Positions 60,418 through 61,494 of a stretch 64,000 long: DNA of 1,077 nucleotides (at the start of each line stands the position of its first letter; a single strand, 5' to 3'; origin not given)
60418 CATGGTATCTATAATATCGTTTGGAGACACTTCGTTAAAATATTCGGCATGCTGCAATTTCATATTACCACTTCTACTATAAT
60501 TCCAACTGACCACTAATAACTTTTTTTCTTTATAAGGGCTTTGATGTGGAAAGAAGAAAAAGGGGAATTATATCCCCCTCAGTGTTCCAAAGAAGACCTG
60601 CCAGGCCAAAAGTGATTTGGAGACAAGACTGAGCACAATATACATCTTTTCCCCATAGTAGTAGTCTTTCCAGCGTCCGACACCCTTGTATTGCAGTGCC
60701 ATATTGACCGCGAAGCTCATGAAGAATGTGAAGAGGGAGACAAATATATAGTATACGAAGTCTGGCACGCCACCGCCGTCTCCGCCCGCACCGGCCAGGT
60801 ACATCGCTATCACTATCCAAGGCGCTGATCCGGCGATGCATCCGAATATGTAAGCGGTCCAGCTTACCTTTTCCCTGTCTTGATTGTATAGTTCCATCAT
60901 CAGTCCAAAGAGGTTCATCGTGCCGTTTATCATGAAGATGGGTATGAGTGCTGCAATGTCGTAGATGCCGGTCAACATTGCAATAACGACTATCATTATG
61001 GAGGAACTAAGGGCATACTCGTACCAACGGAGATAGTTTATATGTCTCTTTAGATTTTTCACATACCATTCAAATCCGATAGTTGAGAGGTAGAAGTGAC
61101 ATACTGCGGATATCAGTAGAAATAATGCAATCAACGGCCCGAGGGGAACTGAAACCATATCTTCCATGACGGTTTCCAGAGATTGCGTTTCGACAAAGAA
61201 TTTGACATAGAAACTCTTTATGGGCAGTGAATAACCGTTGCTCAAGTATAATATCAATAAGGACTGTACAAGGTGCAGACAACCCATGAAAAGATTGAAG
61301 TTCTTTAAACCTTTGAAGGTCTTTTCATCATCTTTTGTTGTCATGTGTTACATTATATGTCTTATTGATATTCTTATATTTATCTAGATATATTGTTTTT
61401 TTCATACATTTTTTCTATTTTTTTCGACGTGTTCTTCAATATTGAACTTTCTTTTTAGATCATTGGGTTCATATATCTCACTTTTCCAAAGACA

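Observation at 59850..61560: Heliorhodopsin gene in an AT-rich islet of an F430-encoding anaerobic archaeon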

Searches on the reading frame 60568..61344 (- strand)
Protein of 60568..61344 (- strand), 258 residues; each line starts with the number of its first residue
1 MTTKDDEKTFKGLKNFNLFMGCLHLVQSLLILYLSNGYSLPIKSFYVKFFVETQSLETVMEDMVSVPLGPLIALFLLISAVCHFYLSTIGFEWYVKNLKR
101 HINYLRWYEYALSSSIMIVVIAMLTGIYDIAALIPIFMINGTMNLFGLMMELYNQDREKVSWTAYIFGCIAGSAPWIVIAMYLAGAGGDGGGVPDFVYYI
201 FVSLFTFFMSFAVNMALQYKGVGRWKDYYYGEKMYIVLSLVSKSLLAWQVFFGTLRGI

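Call 3: search_protein_families(library=pfam, proteins=[window:60568-61344:-], max_evalue=0.01)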
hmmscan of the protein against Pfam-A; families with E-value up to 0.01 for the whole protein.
window:60568-61344:- (258 aa): 1 family
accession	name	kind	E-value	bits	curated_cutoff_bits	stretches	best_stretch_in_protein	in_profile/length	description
PF18761.7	Heliorhodopsin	-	3.1e-98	328.4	26.7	1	13-255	1-242/242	Heliorhodopsin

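Call 4: search_solved_structures(query=window:60568-61344:-, max_evalue=0.01, show_alignments=3)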
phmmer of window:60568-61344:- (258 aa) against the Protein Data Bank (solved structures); distinct sequences matched with E-value up to 0.01: 6.
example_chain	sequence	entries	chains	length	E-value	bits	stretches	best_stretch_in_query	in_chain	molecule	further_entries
6is6_A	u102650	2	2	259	3.4e-82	279.3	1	3-256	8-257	heliorhodopsin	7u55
7clj_A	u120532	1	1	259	8.3e-82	278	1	3-256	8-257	heliorhodopsin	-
9ljj_A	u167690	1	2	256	2.4e-60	207.7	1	5-255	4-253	Heliorhodopsin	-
6su3_X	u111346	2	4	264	2.6e-60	207.5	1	5-255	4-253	48C12 heliorhodopsin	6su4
6uh3_A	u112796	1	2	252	6.1e-60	206.3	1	7-255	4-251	Heliorhodopsin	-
9vfc_A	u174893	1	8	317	3.7e-44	154.6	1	11-254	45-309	heliorhodopsin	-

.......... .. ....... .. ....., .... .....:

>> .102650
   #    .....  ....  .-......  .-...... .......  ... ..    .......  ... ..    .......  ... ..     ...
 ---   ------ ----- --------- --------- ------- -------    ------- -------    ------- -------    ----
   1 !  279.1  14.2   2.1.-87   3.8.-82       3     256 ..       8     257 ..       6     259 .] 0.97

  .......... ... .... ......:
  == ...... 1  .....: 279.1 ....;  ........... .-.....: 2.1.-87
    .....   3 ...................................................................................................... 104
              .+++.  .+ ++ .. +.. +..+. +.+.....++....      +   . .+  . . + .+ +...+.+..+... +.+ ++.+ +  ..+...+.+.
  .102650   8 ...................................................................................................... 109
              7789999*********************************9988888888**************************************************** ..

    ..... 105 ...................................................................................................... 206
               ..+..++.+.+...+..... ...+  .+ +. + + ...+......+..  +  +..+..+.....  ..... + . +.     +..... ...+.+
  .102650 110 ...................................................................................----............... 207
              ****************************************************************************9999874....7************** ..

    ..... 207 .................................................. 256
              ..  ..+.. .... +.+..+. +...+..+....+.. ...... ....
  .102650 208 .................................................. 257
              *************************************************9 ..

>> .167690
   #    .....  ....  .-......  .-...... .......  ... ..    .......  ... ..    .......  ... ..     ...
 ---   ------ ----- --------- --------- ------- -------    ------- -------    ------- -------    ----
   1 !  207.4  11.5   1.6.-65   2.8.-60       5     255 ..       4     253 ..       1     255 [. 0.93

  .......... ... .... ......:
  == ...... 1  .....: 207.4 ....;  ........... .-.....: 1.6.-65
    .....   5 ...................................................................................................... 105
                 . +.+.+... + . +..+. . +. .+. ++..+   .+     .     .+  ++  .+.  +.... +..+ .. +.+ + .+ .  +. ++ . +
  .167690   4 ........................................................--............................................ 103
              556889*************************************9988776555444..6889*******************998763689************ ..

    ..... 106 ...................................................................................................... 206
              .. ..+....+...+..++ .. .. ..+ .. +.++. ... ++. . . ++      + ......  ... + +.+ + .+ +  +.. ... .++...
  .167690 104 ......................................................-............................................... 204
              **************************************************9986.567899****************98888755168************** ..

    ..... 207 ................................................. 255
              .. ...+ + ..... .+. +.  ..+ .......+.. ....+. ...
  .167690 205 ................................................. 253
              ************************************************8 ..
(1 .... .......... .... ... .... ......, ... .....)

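Call 5: find_encoding_contigs(protein=window:60568-61344:-, flank=10000, max_places=10)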
Protein window:60568-61344:- (258 aa): 6 contigs read that carry it; 4 places shown.
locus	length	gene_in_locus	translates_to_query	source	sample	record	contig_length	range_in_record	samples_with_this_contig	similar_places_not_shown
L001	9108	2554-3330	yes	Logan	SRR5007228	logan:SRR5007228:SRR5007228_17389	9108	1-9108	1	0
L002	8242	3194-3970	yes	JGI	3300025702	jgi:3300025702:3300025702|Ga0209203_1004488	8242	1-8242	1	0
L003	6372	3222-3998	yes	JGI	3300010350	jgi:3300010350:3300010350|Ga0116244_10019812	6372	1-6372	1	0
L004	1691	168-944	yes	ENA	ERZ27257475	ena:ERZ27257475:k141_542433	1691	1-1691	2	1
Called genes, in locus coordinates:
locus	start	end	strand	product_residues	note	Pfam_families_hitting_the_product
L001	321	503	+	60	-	-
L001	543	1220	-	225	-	-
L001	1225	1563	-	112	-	-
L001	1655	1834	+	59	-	-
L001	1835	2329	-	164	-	PF00881:Nitroreductase, PF14512:TM1586_NiRdase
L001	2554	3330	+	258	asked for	PF18761:Heliorhodopsin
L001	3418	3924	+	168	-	-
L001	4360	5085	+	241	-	PF07796:DUF1638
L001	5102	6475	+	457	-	PF01554:MatE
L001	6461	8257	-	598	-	PF00072:Response_reg, PF08448:PAS_4, PF13426:PAS_9 (weak), PF02518:HATPase_c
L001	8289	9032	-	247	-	PF07796:DUF1638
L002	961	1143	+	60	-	-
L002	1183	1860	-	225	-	-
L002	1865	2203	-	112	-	-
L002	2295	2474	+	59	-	-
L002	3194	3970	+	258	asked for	PF18761:Heliorhodopsin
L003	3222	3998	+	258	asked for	PF18761:Heliorhodopsin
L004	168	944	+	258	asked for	PF18761:Heliorhodopsin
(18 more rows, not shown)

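Call 6: find_homologous_proteins(query=window:60568-61344:-, max_evalue=1e-20)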
Query window:60568-61344:- (258 aa): 7101 proteins with E <= 1e-20 among 8000 candidates; the best 120 are listed.
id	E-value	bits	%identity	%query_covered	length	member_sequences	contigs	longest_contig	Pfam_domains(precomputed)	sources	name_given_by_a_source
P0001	7.0e-167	572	100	100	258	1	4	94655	PF18761.8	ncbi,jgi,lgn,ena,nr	ncbi:MAG TPA: heliorhodopsin HeR [Candidatus Methanofastidiosa archaeon]|nr:heliorhodopsin HeR [Cand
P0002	5.2e-141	487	82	100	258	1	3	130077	PF18761.8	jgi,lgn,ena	-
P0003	7.0e-136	470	79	99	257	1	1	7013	PF18761.8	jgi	-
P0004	9.0e-135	466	78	100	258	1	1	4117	PF18761.8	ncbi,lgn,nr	ncbi:MAG: heliorhodopsin HeR [Candidatus Methanofastidiosa archaeon]|nr:heliorhodopsin HeR [Candidat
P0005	1.0e-130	453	77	99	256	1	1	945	PF18761.8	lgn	-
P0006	5.2e-128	444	74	100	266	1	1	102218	PF18761.8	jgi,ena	-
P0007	2.3e-120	419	71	99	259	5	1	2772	PF18761.8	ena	-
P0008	5.3e-118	411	71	100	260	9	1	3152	PF18761.8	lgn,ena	-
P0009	5.0e-115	402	71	98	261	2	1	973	PF18761.8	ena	-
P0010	7.1e-109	382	67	98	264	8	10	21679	PF18761.8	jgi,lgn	jgi:hypothetical protein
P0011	1.1e-97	345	61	98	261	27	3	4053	PF18761.8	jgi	-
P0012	1.5e-96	341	59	98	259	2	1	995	PF18761.8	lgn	-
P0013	6.1e-96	339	61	98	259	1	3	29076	PF18761.8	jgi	jgi:hypothetical protein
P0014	7.8e-96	339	62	100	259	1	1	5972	PF18761.8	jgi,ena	-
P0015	8.6e-96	339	62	100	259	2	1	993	PF18761.8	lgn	-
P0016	2.3e-95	337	61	98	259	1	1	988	PF18761.8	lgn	-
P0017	2.9e-95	337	60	98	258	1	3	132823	PF18761.8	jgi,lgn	jgi:hypothetical protein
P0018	4.1e-95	336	61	99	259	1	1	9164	PF18761.8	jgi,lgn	jgi:hypothetical protein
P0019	4.1e-95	336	58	99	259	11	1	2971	PF18761.8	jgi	-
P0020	4.6e-95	336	61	100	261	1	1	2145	PF18761.8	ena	-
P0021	1.2e-94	335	59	99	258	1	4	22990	PF18761.8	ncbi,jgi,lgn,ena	-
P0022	1.3e-94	335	60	98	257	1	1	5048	PF18761.8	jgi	jgi:hypothetical protein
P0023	1.3e-94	335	60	99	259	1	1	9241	PF18761.8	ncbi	-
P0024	7.1e-94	332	61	99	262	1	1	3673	PF18761.8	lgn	-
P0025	7.4e-94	332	61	97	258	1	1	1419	PF18761.8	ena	-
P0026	9.9e-94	332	57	99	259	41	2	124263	PF18761.8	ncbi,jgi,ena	jgi:hypothetical protein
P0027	1.2e-93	332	60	98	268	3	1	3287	PF18761.8,PF01036.25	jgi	jgi:hypothetical protein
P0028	1.8e-93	331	59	98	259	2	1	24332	PF18761.8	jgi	-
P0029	1.9e-93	331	61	98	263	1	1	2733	PF18761.8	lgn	-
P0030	2.1e-93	331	60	97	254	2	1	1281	PF18761.8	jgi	-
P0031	2.2e-93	331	60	99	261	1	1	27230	PF18761.8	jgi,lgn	-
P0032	3.5e-93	330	56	98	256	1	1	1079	PF18761.8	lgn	-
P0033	3.8e-93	330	58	99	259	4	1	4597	PF18761.8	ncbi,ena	-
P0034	4.8e-93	330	60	99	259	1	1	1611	PF18761.8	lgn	-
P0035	5.0e-93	330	59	99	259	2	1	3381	PF18761.8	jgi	jgi:hypothetical protein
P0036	5.1e-93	330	59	99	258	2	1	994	PF18761.8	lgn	-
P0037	5.7e-93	329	59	98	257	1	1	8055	PF18761.8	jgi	jgi:hypothetical protein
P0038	7.9e-93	329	61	98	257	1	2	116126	PF18761.8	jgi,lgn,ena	-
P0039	9.5e-93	329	61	99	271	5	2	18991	PF18761.8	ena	-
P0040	9.9e-93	329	59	98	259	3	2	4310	PF18761.8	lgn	-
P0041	1.9e-92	328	60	98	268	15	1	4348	PF18761.8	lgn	-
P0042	2.6e-92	327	59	99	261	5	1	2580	PF18761.8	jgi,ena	-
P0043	2.7e-92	327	58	98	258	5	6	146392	PF18761.8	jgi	jgi:uncharacterized membrane protein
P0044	3.0e-92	327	60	98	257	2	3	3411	PF18761.8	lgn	-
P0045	3.2e-92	327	59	100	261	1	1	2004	PF18761.8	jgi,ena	-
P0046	4.5e-92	326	58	99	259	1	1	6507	PF18761.8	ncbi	-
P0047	4.6e-92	326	59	98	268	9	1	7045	PF18761.8,PF01036.25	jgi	jgi:hypothetical protein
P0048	4.8e-92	326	60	98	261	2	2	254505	PF18761.8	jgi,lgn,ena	-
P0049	5.2e-92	326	58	98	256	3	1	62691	PF18761.8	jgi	jgi:hypothetical protein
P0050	5.5e-92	326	56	98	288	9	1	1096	PF18761.8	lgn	-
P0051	5.7e-92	326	59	100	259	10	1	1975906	PF18761.8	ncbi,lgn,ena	-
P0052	6.0e-92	326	59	98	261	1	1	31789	PF18761.8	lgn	-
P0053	6.2e-92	326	59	98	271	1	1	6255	PF18761.8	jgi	jgi:hypothetical protein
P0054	7.9e-92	326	58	97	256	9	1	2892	PF18761.8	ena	-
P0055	8.4e-92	326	57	98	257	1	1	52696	PF18761.8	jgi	jgi:hypothetical protein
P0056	9.5e-92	325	58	98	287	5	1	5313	PF18761.8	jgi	jgi:hypothetical protein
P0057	1.3e-91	325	59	100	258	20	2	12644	PF18761.8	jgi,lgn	jgi:hypothetical protein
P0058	1.4e-91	325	59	98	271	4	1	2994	PF18761.8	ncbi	-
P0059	1.7e-91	325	58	99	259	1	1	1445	PF18761.8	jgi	-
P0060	1.8e-91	325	58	98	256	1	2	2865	PF18761.8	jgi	jgi:hypothetical protein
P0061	1.8e-91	324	59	99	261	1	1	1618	PF18761.8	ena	-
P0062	1.9e-91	324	58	100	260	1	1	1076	PF18761.8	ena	-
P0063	2.1e-91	324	58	99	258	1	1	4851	PF18761.8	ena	-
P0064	2.2e-91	324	58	100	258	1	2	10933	PF18761.8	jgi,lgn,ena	jgi:hypothetical protein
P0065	2.2e-91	324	59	100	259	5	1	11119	PF18761.8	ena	-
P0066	2.3e-91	324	59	97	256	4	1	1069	PF18761.8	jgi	jgi:hypothetical protein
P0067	3.1e-91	324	58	98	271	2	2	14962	PF18761.8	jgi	jgi:hypothetical protein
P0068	3.1e-91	324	58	100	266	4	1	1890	PF18761.8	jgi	-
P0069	3.2e-91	324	56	99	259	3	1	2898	PF18761.8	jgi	jgi:hypothetical protein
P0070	4.4e-91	323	58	98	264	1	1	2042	PF18761.8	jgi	jgi:hypothetical protein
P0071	4.5e-91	323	56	99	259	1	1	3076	PF18761.8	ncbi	-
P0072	4.8e-91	323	57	100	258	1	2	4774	PF18761.8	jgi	jgi:Heliorhodopsin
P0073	5.8e-91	323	59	97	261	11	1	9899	PF18761.8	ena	-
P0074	6.1e-91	323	60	97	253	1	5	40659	PF18761.8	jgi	jgi:hypothetical protein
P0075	6.2e-91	323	58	100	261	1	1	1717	PF18761.8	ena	-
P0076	6.2e-91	323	59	98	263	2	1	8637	PF18761.8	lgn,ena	-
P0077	6.6e-91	323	59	98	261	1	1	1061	PF18761.8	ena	-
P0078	6.8e-91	323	59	98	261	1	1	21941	PF18761.8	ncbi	-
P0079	7.3e-91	322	58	98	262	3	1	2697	PF18761.8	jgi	jgi:hypothetical protein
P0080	7.8e-91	322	56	98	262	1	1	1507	PF18761.8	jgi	jgi:hypothetical protein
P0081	8.6e-91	322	59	98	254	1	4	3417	PF18761.8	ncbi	ncbi:MAG: heliorhodopsin HeR [Halobacteriota archaeon]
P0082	8.6e-91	322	58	98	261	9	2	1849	PF18761.8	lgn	-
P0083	9.8e-91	322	60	100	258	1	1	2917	PF18761.8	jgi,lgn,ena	-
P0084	1.0e-90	322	58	98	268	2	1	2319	PF18761.8,PF01036.25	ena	-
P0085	1.0e-90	322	59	99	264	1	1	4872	PF18761.8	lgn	-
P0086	1.1e-90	322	59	97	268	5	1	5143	PF18761.8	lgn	-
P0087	1.2e-90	322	59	100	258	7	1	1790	PF18761.8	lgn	-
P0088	1.2e-90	322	58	97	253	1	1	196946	PF18761.8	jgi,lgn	-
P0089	1.3e-90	322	58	99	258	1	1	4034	PF18761.8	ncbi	-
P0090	1.3e-90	322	58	98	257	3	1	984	PF18761.8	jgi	jgi:hypothetical protein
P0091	1.4e-90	322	59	98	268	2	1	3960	PF18761.8,PF01036.25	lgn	-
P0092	1.4e-90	322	57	99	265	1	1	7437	PF18761.8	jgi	jgi:hypothetical protein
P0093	1.7e-90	321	56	98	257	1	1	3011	PF18761.8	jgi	jgi:hypothetical protein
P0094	1.7e-90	321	58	100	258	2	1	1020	PF18761.8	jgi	-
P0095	2.0e-90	321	58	100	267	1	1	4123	PF18761.8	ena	-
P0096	2.2e-90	321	58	98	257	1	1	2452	PF18761.8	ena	-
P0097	2.5e-90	321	63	93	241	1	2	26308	PF18761.8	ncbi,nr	ncbi:hypothetical protein GWO13_00700 [Candidatus Bathyarchaeota archaeon]|nr:hypothetical protein [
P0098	2.6e-90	321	60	97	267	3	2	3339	PF18761.8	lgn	-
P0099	2.6e-90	321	60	97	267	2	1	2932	PF18761.8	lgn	-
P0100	2.6e-90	321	57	95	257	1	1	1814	PF18761.8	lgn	-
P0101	3.2e-90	320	57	99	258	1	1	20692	PF18761.8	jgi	-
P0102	3.2e-90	320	60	97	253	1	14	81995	PF18761.8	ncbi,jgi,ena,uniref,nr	ncbi:MAG: hypothetical protein UR61_C0008G0011 [candidate division WS6 bacterium GW2011_GWE1_34_7]|u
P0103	3.3e-90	320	58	98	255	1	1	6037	PF18761.8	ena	-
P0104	3.4e-90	320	57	99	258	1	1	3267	PF18761.8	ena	-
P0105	3.6e-90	320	58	98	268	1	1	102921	PF18761.8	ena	-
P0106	3.6e-90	320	57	98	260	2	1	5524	PF18761.8,PF01036.25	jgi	jgi:hypothetical protein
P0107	3.6e-90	320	60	97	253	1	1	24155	PF18761.8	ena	-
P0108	3.7e-90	320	60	97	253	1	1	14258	PF18761.8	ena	-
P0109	3.9e-90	320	57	99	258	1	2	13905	PF18761.8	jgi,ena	-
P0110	4.1e-90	320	59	98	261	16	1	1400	PF18761.8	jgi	jgi:hypothetical protein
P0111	4.2e-90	320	57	99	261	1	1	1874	PF18761.8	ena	-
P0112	4.2e-90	320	59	97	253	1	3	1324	PF18761.8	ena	-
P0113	4.5e-90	320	60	97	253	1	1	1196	PF18761.8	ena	-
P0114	4.6e-90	320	59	97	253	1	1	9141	PF18761.8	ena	-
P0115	4.7e-90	320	59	98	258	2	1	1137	PF18761.8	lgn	-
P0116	4.7e-90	320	57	100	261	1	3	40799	PF18761.8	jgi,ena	-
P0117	5.9e-90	320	59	100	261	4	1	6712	PF18761.8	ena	-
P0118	6.4e-90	319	56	99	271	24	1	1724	PF18761.8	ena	-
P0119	6.7e-90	319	56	98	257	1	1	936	PF18761.8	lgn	-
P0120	7.9e-90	319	59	98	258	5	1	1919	PF18761.8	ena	-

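Call 11: search_protein_families(library=ncbifam, proteins=[window:60568-61344:-], max_evalue=0.00001)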
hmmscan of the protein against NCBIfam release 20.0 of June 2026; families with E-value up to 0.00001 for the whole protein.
window:60568-61344:- (258 aa): 1 family
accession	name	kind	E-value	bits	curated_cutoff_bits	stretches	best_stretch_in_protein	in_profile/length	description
NF038020.1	HeR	equivalog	1.4e-99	332.6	100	1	13-255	1-244/244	heliorhodopsin HeR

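Call 17: find_encoding_contigs(protein=P0002, flank=10000, max_places=3)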
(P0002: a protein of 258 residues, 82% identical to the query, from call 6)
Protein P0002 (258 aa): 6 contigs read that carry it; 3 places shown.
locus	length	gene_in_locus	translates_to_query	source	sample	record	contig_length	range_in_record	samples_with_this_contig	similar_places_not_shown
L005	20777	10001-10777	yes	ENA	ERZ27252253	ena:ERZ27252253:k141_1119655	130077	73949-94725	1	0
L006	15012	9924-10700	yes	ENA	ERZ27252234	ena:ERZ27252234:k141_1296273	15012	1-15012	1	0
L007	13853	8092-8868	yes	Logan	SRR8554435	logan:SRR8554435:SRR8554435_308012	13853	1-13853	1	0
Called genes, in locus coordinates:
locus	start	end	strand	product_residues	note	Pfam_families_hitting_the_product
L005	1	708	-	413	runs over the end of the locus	PF05977:MFS_3, PF07690:MFS_1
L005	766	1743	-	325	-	PF07676:PD40 (faint)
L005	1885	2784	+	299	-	PF04069:OpuAC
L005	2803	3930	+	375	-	PF00005:ABC_tran, PF13304:AAA_21 (faint), PF00571:CBS (faint)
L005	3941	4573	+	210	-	PF00528:BPD_transp_1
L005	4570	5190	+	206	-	PF00528:BPD_transp_1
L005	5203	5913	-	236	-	PF07411:DUF1508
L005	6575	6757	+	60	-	-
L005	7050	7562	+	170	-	-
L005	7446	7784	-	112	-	-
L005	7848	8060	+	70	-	-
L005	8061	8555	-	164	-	PF14512:TM1586_NiRdase, PF00881:Nitroreductase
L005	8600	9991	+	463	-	PF00875:DNA_photolyase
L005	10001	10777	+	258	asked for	PF18761:Heliorhodopsin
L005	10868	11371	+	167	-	-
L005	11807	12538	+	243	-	PF07796:DUF1638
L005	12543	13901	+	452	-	PF01554:MatE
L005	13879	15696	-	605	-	PF00072:Response_reg, PF00989:PAS (weak), PF08448:PAS_4, PF13426:PAS_9 (weak), PF02518:HATPase_c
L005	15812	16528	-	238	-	PF07796:DUF1638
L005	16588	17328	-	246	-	PF07796:DUF1638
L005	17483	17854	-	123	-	PF01741:MscL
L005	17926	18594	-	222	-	PF05552:MS_channel_1st_1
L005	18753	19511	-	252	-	PF10920:DUF2705 (weak)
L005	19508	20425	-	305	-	PF00005:ABC_tran, PF13304:AAA_21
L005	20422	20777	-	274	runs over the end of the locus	-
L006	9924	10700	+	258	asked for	PF18761:Heliorhodopsin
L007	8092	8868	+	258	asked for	PF18761:Heliorhodopsin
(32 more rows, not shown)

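Call 18: find_encoding_contigs(protein=P0006, flank=10000, max_places=3)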
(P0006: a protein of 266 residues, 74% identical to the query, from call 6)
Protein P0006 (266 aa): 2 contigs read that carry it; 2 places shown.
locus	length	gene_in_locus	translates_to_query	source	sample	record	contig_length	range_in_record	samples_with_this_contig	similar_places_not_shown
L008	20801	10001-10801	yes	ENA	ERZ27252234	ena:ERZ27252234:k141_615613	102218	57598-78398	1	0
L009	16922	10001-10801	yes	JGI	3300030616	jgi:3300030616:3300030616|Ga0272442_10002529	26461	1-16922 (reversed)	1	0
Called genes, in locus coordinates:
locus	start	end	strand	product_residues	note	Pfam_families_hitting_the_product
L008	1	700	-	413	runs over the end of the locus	PF05977:MFS_3, PF07690:MFS_1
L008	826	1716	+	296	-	PF04069:OpuAC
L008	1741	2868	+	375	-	PF00005:ABC_tran, PF13304:AAA_21 (faint)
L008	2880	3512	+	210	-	PF00528:BPD_transp_1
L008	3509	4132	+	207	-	PF00528:BPD_transp_1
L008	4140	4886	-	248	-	PF07411:DUF1508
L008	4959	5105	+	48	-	-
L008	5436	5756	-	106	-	PF22263:DUF6951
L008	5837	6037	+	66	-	-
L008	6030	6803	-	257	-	PF07796:DUF1638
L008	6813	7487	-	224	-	-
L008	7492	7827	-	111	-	-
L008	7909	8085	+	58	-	-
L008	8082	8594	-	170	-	PF00881:Nitroreductase, PF14512:TM1586_NiRdase (weak)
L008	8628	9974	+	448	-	PF00875:DNA_photolyase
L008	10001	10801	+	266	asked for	PF18761:Heliorhodopsin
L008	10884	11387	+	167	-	-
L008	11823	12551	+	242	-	PF07796:DUF1638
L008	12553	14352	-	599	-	PF00072:Response_reg, PF00989:PAS (weak), PF08448:PAS_4, PF13426:PAS_9, PF02518:HATPase_c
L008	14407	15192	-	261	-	PF07796:DUF1638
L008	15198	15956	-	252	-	PF10920:DUF2705 (weak)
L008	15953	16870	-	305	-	PF00005:ABC_tran, PF13304:AAA_21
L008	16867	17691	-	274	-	-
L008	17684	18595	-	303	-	PF00005:ABC_tran, PF13304:AAA_21, PF13732:DrrA1-3_C (weak)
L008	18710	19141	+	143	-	-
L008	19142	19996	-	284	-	PF04016:DUF364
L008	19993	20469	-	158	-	PF01980:TrmO_N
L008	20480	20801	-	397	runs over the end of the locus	PF03453:MoeA_N, PF00994:MoCF_biosynth, PF03454:MoeA_C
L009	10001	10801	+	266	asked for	PF18761:Heliorhodopsin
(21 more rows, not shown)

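Call 23: search_solved_structures(query=L005:8600-9988:+, max_evalue=1e-10)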
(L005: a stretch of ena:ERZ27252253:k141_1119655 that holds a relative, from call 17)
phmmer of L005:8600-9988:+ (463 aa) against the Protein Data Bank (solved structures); distinct sequences matched with E-value up to 1e-10: 6.
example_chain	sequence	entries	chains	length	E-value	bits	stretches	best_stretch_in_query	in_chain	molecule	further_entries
8oet_A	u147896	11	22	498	3.8e-114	385.5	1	15-452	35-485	Deoxyribodipyrimidine photo-lyase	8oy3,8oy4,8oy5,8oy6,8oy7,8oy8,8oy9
2xry_A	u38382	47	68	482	8.6e-113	381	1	21-447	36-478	DEOXYRIBODIPYRIMIDINE PHOTOLYASE | DNA photolyase | Deoxyribodipyrimidine photo-lyase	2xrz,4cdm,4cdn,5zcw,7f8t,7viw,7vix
5o8d_A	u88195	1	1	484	1.8e-112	379.9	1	15-447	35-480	Deoxyribodipyrimidine photolyase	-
5o8e_A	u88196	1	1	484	1.2e-111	377.3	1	15-447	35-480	Deoxyribodipyrimidine photolyase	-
5o86_A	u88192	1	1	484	1.2e-111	377.3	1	15-447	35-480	Deoxyribodipyrimidine photolyase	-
3umv_A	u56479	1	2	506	3.6e-100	339.4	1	18-459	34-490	Deoxyribodipyrimidine photo-lyase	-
